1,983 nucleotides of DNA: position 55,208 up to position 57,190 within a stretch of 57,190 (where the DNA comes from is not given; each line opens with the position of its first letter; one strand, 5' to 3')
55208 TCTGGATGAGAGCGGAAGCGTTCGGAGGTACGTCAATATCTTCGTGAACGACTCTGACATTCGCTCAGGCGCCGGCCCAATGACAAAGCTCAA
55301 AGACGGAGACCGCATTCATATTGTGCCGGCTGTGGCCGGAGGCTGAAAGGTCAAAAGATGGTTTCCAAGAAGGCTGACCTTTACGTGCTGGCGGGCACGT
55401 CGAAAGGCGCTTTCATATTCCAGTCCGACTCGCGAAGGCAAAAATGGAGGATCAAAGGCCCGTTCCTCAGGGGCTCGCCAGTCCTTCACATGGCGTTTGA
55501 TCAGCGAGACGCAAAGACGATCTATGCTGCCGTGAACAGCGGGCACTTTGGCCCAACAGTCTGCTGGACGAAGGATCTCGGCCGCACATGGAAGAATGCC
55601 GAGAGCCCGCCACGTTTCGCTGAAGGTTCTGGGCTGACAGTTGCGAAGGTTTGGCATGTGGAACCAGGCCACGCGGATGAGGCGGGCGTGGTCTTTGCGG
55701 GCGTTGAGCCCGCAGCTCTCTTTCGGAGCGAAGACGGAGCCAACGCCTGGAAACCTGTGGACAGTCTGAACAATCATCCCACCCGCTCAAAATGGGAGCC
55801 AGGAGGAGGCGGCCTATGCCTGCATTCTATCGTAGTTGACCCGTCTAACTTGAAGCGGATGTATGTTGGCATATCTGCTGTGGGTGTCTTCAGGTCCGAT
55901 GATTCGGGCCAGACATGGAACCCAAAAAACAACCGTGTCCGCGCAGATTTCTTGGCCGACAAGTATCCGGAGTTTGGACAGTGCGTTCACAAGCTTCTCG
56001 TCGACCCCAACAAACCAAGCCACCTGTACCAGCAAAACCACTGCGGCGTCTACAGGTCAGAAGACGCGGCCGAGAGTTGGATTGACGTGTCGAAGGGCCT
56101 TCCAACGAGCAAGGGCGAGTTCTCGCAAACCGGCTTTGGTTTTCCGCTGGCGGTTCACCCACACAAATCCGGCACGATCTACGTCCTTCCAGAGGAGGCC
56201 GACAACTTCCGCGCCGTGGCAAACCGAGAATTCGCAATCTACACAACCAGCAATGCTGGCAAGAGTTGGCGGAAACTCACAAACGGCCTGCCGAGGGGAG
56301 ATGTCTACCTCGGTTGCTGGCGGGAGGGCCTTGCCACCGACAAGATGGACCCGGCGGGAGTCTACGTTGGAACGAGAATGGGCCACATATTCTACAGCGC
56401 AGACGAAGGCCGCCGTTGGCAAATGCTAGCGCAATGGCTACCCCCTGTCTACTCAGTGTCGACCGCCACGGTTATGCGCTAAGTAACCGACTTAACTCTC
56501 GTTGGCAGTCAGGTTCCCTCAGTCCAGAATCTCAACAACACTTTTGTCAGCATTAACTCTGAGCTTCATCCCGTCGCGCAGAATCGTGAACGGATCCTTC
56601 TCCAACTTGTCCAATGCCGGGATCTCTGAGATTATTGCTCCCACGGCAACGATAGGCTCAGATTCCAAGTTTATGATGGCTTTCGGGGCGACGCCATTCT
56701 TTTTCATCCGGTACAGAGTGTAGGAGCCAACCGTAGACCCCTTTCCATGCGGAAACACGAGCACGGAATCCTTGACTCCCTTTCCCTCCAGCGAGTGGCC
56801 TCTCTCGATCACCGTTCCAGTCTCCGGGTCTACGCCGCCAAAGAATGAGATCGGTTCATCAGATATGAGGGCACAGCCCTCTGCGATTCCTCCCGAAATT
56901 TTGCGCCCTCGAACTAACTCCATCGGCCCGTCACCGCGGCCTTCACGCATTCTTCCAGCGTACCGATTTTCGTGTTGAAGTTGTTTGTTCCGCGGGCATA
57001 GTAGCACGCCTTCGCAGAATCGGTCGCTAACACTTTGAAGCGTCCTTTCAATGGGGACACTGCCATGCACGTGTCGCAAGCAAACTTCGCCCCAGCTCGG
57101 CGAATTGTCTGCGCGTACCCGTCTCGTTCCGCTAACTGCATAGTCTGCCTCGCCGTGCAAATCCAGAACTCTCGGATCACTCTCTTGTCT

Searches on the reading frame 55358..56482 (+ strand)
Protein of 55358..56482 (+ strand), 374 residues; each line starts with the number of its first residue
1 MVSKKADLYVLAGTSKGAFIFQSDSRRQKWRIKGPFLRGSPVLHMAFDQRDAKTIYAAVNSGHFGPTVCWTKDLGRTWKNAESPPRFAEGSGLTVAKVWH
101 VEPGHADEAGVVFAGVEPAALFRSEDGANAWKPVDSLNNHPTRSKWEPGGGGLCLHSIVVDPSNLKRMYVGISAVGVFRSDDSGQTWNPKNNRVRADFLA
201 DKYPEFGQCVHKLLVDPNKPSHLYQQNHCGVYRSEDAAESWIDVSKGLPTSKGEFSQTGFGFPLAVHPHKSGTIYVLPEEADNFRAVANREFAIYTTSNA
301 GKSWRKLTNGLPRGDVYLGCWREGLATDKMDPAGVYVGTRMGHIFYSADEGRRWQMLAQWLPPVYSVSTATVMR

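Call 71: search_protein_families(library=pfam, proteins=[window:55358-56482:+], max_evalue=0.0001)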
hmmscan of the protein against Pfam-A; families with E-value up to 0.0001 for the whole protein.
window:55358-56482:+ (374 aa): 3 families
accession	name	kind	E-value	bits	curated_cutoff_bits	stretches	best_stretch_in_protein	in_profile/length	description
PF15902.12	Sortilin-Vps10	-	1.4e-12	47.7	33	1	177-310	3-115/446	Sortilin, neurotensin receptor 3,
PF02012.26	BNR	-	8.6e-06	25.4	27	0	178-188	1-11/12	BNR/Asp-box repeat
PF13088.12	BNR_2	-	1e-05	25.5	31.4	0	14-141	134-258/277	BNR repeat-like domain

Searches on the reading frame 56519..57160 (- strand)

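Call 71: search_protein_families(library=pfam, proteins=[window:56519-57160:-], max_evalue=0.0001)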
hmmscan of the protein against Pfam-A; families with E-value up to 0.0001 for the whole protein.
window:56519-57160:- (213 aa): 1 family
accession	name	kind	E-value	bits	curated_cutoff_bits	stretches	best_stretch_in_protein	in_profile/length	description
PF01989.23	AcnX_swivel_put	-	1.2e-33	115.2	27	1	104-182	1-79/80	Aconitase X swivel domain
